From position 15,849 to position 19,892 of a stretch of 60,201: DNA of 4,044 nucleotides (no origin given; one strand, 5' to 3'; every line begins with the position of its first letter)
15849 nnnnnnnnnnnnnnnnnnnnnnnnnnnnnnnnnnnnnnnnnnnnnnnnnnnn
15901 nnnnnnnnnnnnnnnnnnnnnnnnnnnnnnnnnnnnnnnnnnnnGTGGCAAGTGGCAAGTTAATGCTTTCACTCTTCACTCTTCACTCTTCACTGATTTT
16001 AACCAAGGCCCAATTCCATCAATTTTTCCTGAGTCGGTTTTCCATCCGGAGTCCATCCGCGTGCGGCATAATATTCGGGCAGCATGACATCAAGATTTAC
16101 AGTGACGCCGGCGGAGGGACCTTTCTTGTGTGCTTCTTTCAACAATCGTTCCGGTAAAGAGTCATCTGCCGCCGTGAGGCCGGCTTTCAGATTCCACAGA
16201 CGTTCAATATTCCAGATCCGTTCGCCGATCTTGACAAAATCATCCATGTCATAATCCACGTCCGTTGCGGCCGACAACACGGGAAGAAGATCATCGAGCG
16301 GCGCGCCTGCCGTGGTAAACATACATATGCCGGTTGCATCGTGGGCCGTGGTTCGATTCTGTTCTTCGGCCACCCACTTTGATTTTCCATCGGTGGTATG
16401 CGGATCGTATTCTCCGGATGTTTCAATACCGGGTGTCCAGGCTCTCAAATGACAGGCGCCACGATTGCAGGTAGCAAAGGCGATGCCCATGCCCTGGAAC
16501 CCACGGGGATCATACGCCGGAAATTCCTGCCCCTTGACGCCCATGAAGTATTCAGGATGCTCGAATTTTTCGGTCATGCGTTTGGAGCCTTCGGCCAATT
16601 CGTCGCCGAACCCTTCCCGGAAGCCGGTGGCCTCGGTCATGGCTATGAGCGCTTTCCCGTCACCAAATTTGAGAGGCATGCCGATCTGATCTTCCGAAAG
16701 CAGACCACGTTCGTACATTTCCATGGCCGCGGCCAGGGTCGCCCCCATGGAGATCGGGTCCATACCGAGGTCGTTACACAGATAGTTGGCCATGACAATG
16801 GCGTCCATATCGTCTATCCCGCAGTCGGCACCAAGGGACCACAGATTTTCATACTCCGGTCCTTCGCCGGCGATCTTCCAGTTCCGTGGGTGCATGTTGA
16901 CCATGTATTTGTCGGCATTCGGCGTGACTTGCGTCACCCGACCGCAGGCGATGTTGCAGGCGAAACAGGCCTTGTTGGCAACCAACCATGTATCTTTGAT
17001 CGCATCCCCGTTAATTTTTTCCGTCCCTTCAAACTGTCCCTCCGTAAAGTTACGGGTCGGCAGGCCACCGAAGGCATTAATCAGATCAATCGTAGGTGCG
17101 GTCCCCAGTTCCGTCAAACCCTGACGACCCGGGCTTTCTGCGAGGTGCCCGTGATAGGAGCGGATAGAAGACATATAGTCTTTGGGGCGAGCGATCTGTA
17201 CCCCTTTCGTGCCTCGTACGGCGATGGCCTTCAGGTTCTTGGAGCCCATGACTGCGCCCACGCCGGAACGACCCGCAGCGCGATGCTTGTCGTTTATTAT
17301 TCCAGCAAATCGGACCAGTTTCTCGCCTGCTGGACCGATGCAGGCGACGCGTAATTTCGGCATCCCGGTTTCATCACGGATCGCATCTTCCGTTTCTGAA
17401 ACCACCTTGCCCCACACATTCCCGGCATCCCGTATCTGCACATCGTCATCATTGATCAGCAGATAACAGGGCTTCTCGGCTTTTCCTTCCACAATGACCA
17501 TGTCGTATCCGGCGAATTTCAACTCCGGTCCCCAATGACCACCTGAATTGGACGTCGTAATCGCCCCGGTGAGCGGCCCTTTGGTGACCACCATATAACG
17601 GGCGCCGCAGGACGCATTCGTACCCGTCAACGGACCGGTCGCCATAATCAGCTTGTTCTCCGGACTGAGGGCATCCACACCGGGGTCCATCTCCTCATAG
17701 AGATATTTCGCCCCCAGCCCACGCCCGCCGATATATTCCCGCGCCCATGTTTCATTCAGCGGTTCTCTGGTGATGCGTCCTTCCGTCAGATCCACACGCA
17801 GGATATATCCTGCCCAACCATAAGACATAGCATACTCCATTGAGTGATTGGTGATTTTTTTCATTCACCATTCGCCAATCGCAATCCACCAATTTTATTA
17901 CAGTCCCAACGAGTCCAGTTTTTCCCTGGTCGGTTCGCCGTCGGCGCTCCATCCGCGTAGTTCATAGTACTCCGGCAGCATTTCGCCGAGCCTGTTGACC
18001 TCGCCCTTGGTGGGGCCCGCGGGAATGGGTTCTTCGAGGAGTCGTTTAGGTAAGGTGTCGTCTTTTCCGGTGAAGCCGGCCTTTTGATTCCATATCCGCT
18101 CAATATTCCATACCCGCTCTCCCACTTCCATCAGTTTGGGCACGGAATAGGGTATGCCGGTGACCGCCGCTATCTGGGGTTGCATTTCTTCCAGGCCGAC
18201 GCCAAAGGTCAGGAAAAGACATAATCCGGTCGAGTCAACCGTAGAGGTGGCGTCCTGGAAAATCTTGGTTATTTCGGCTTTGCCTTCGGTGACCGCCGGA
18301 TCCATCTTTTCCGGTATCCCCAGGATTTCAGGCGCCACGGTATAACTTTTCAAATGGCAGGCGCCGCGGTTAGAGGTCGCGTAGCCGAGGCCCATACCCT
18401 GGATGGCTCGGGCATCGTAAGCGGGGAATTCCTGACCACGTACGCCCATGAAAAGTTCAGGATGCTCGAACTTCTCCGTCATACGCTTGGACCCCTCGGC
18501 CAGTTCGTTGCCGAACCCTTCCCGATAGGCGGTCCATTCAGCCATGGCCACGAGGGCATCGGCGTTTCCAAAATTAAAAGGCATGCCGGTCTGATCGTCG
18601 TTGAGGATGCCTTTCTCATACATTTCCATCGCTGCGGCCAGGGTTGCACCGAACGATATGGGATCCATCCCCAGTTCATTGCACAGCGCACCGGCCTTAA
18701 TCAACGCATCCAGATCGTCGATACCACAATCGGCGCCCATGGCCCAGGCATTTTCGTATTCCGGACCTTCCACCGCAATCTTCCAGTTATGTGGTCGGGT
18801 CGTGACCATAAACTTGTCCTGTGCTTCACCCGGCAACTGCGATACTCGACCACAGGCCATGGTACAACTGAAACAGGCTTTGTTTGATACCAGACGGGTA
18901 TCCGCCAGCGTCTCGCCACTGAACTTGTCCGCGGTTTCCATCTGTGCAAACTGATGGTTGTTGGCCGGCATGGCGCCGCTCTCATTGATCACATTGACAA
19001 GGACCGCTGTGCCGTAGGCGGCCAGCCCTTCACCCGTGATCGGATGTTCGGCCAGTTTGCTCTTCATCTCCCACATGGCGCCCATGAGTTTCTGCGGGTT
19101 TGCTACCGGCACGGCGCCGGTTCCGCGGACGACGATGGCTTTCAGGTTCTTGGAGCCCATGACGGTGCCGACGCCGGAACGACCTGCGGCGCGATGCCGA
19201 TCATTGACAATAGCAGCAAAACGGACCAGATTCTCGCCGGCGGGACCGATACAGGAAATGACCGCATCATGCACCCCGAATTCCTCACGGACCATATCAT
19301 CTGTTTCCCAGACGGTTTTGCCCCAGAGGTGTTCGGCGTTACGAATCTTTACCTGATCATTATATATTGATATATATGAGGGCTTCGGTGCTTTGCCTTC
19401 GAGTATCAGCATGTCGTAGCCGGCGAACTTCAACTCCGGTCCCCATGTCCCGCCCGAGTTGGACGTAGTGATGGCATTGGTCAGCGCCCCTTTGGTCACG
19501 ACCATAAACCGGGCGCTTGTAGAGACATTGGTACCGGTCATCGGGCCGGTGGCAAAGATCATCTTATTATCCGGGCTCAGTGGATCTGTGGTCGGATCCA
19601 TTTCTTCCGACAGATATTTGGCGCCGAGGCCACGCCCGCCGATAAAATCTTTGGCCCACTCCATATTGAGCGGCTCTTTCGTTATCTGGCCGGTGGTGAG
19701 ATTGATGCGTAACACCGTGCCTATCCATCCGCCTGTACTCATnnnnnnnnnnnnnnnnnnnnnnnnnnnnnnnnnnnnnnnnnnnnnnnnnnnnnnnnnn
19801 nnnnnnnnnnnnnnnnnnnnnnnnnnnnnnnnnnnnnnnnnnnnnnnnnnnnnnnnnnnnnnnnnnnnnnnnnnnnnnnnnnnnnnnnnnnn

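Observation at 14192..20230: Ferredoxin + two tandem tungsten AORs + FAD/NAD(P) oxidoreductase: a predicted NAD-linked multi-subunit AOR (AorABC-like) with a duplicated catalytic subunit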

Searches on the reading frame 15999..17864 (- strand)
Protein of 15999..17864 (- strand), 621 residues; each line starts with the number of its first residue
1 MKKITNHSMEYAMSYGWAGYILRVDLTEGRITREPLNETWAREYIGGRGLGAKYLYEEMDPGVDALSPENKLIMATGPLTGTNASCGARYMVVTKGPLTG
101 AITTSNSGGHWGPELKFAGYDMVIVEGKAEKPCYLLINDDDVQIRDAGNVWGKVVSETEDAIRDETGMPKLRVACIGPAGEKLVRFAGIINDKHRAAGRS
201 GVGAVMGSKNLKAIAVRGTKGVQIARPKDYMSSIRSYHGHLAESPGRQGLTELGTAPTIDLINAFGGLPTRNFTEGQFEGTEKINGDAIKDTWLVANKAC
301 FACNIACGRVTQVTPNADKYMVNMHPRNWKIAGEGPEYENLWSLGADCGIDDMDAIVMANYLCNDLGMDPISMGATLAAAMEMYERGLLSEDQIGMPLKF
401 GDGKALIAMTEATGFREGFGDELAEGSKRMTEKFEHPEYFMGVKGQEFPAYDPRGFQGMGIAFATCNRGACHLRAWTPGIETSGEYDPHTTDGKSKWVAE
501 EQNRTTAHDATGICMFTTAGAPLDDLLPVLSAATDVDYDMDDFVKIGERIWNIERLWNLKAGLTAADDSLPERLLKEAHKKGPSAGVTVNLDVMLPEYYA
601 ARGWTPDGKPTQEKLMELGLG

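Call 3: search_protein_families(library=pfam, proteins=[window:15999-17864:-])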
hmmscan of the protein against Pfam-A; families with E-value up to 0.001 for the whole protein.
window:15999-17864:- (621 aa): 2 families
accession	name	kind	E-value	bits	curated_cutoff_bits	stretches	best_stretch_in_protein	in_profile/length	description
PF01314.23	AFOR_C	-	2.6e-140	468.4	27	1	237-620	6-385/385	Aldehyde ferredoxin oxidoreductase, domains 2 & 3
PF02730.20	AFOR_N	-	1.3e-86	289.9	29.8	1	20-219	2-199/199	Aldehyde ferredoxin oxidoreductase, N-terminal domain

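Call 4: search_protein_families(library=ncbifam, proteins=[window:15999-17864:-])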
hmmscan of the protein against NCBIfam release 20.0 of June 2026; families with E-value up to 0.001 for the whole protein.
window:15999-17864:- (621 aa): 2 families
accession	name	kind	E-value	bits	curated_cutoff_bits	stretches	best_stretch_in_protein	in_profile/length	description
NF007354.0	PRK09849.1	equivalog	8.1e-73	246.2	868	1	12-238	3-226/703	aldehyde ferredoxin oxidoreductase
NF040818.1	GAPOR_Arch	equivalog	9.3e-12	44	1300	1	60-144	42-125/654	glyceraldehyde-3-phosphate:ferredoxin oxidoreductase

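Call 8: search_solved_structures(query=window:15999-17864:-, max_evalue=1e-10)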
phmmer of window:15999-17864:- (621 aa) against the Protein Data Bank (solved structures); distinct sequences matched with E-value up to 1e-10: 9.
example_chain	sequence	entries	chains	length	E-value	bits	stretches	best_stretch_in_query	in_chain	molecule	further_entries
8c0z_A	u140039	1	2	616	2.5e-199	667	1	16-620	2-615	Aldehyde:ferredoxin oxidoreductase,tungsten-containing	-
9mqx_D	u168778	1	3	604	1e-195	655.1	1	15-620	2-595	Aldehyde:ferredoxin oxidoreductase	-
1aor_A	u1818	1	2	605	3.1e-186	623.7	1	15-620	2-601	ALDEHYDE FERREDOXIN OXIDOREDUCTASE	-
9g7j_A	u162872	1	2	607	2.4e-161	541.6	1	15-620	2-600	Aldehyde ferredoxin oxidoreductase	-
9q1t_A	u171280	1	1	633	5.7e-115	388.3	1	16-620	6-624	Tungsten-dependent aldehyde oxidoreductase WOR83 from Haloferax volcanii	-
1b25_A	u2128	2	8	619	2e-96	327.1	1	15-620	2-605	PROTEIN (FORMALDEHYDE FERREDOXIN OXIDOREDUCTASE) | FORMALDEHYDE FERREDOXIN OXIDOREDUCTASE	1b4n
4z3w_A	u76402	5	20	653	1.2e-61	212.2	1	13-428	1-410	Benzoyl-CoA reductase, putative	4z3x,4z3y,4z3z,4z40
6x6u_A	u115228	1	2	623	1.1e-58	202.3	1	15-621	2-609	Formaldehyde:ferredoxin oxidoreductase wor5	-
6x1o_A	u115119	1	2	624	1.1e-58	202.3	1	15-621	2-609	Formaldehyde:ferredoxin oxidoreductase wor5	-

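Call 38: search_solved_structures(query=window:15999-17828:-, max_evalue=1e-150, show_alignments=1)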
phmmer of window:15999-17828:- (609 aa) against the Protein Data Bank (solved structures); distinct sequences matched with E-value up to 1e-150: 4.
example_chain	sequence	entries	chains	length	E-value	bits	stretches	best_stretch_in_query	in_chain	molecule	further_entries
8c0z_A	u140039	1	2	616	2.3e-199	667.1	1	4-608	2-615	Aldehyde:ferredoxin oxidoreductase,tungsten-containing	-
9mqx_D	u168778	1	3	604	9.8e-196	655.1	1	3-608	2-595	Aldehyde:ferredoxin oxidoreductase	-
1aor_A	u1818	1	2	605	3.2e-186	623.7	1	3-608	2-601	ALDEHYDE FERREDOXIN OXIDOREDUCTASE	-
9g7j_A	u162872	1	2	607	2e-161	541.8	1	3-608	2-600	Aldehyde ferredoxin oxidoreductase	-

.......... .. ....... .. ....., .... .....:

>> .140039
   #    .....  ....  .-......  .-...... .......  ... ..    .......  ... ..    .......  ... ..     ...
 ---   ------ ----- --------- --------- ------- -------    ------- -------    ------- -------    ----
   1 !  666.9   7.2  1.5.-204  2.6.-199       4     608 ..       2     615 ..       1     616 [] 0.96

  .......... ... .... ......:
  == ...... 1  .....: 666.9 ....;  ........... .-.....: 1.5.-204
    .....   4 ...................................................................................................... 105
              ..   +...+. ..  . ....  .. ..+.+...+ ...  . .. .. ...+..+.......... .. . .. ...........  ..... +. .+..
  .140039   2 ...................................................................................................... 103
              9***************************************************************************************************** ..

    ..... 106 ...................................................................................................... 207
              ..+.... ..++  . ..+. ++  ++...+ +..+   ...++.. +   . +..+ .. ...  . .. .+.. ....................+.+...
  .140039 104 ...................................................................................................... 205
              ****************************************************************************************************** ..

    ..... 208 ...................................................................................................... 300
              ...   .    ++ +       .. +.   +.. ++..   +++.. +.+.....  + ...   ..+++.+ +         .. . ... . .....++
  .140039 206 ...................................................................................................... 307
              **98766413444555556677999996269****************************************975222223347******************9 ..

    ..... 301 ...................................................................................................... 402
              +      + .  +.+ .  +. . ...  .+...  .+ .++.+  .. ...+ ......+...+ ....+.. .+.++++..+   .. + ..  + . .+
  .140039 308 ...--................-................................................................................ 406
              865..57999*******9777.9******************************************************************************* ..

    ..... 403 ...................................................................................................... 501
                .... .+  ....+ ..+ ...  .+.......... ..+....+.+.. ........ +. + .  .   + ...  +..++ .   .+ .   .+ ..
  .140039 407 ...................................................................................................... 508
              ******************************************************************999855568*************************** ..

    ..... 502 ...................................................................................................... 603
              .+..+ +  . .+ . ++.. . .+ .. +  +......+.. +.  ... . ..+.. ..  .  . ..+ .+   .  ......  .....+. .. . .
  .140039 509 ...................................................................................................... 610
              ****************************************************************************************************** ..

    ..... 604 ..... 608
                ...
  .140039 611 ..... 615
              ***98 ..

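Call 62: find_homologous_proteins(query=window:15999-17828:-, max_evalue=1e-100)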
Query window:15999-17828:- (609 aa): 7992 proteins with E <= 1e-100 among 8000 candidates; the best 120 are listed.
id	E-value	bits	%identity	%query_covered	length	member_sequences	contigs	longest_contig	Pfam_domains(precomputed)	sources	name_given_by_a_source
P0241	0.0e+0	1410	99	100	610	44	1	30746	PF02730.21,PF01314.24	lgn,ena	-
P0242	0.0e+0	1275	88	100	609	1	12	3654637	PF02730.21,PF01314.24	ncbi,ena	-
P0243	0.0e+0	1274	88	100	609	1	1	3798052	PF02730.21,PF01314.24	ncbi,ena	-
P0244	0.0e+0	1274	88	100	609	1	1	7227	PF02730.21,PF01314.24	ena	-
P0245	0.0e+0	1274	88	100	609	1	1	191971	PF02730.21,PF01314.24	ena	-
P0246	0.0e+0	1273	88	100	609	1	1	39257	PF02730.21,PF01314.24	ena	-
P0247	0.0e+0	1272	88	100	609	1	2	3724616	PF02730.21,PF01314.24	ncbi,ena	-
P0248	0.0e+0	1271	88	100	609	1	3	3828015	PF02730.21,PF01314.24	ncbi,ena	-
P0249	0.0e+0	1270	88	100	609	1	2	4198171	PF02730.21,PF01314.24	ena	-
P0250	0.0e+0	1269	88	100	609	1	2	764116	PF02730.21,PF01314.24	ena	-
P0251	0.0e+0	1268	88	100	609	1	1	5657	PF02730.21,PF01314.24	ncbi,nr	ncbi:MAG: aldehyde ferredoxin oxidoreductase family protein [candidate division Zixibacteria bacteri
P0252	0.0e+0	1267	88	100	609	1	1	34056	PF02730.21,PF01314.24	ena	-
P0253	0.0e+0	1267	88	100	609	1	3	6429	PF02730.21,PF01314.24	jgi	jgi:aldehyde:ferredoxin oxidoreductase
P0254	0.0e+0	1266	87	100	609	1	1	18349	PF02730.21,PF01314.24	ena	-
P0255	0.0e+0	1266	87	100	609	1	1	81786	PF02730.21,PF01314.24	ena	-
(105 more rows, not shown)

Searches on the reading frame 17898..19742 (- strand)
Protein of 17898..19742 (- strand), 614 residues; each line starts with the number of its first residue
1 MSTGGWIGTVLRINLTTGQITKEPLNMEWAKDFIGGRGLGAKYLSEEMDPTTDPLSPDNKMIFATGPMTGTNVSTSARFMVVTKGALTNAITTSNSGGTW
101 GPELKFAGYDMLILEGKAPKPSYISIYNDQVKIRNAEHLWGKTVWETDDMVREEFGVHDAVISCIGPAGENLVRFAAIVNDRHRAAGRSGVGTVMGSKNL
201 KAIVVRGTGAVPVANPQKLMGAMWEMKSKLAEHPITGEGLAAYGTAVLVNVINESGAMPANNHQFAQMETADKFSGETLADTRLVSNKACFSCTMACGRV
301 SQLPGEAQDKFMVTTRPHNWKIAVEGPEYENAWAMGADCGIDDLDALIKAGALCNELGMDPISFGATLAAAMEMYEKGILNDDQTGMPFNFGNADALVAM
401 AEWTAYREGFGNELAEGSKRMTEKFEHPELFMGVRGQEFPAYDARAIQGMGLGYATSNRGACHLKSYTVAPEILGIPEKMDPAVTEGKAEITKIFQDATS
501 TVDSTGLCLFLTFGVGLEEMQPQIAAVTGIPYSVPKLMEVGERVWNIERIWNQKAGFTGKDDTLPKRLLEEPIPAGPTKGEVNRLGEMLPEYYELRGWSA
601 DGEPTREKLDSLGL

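Call 3: search_protein_families(library=pfam, proteins=[window:17898-19742:-])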
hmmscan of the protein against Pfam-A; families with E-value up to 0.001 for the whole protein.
window:17898-19742:- (614 aa): 2 families
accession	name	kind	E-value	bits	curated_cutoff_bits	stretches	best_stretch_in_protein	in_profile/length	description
PF01314.23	AFOR_C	-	9e-144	479.8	27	1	225-614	5-385/385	Aldehyde ferredoxin oxidoreductase, domains 2 & 3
PF02730.20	AFOR_N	-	5.1e-84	281.4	29.8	1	9-208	2-199/199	Aldehyde ferredoxin oxidoreductase, N-terminal domain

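Call 4: search_protein_families(library=ncbifam, proteins=[window:17898-19742:-])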
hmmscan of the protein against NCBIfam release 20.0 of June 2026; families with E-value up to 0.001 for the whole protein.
window:17898-19742:- (614 aa): 2 families
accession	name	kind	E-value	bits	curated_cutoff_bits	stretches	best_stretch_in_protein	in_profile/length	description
NF007354.0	PRK09849.1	equivalog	5.3e-70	236.8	868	1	3-221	5-221/703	aldehyde ferredoxin oxidoreductase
NF040818.1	GAPOR_Arch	equivalog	1.9e-11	43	1300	1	9-134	4-126/654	glyceraldehyde-3-phosphate:ferredoxin oxidoreductase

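Call 7: search_solved_structures(query=window:17898-19742:-, max_evalue=1e-10)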
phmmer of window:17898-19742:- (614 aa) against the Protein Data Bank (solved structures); distinct sequences matched with E-value up to 1e-10: 9.
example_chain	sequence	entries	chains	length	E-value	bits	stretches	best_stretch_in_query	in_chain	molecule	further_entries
9mqx_D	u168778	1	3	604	6.8e-233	778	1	5-614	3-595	Aldehyde:ferredoxin oxidoreductase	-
8c0z_A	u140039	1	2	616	2.4e-221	739.8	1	5-614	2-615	Aldehyde:ferredoxin oxidoreductase,tungsten-containing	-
1aor_A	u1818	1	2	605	1.8e-203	680.8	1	4-614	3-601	ALDEHYDE FERREDOXIN OXIDOREDUCTASE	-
9g7j_A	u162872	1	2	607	7.5e-185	619.3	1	5-614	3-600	Aldehyde ferredoxin oxidoreductase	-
9q1t_A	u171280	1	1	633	5.5e-127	428.2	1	3-614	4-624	Tungsten-dependent aldehyde oxidoreductase WOR83 from Haloferax volcanii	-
1b25_A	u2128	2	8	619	3.3e-95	323.2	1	5-613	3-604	PROTEIN (FORMALDEHYDE FERREDOXIN OXIDOREDUCTASE) | FORMALDEHYDE FERREDOXIN OXIDOREDUCTASE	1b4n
4z3w_A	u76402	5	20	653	3.1e-61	211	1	8-419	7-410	Benzoyl-CoA reductase, putative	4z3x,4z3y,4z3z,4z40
6x6u_A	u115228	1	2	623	3.7e-57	197.5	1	7-614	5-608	Formaldehyde:ferredoxin oxidoreductase wor5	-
6x1o_A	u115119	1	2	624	3.7e-57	197.5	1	7-614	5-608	Formaldehyde:ferredoxin oxidoreductase wor5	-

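Call 39: search_solved_structures(query=window:17898-19742:-, max_evalue=1e-150, show_alignments=2)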
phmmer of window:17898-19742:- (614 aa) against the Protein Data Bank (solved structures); distinct sequences matched with E-value up to 1e-150: 4.
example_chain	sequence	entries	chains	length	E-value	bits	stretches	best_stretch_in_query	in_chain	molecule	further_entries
9mqx_D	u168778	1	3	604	6.8e-233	778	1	5-614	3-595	Aldehyde:ferredoxin oxidoreductase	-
8c0z_A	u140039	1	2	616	2.4e-221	739.8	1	5-614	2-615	Aldehyde:ferredoxin oxidoreductase,tungsten-containing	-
1aor_A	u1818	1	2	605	1.8e-203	680.8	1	4-614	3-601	ALDEHYDE FERREDOXIN OXIDOREDUCTASE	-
9g7j_A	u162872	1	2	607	7.5e-185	619.3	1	5-614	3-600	Aldehyde ferredoxin oxidoreductase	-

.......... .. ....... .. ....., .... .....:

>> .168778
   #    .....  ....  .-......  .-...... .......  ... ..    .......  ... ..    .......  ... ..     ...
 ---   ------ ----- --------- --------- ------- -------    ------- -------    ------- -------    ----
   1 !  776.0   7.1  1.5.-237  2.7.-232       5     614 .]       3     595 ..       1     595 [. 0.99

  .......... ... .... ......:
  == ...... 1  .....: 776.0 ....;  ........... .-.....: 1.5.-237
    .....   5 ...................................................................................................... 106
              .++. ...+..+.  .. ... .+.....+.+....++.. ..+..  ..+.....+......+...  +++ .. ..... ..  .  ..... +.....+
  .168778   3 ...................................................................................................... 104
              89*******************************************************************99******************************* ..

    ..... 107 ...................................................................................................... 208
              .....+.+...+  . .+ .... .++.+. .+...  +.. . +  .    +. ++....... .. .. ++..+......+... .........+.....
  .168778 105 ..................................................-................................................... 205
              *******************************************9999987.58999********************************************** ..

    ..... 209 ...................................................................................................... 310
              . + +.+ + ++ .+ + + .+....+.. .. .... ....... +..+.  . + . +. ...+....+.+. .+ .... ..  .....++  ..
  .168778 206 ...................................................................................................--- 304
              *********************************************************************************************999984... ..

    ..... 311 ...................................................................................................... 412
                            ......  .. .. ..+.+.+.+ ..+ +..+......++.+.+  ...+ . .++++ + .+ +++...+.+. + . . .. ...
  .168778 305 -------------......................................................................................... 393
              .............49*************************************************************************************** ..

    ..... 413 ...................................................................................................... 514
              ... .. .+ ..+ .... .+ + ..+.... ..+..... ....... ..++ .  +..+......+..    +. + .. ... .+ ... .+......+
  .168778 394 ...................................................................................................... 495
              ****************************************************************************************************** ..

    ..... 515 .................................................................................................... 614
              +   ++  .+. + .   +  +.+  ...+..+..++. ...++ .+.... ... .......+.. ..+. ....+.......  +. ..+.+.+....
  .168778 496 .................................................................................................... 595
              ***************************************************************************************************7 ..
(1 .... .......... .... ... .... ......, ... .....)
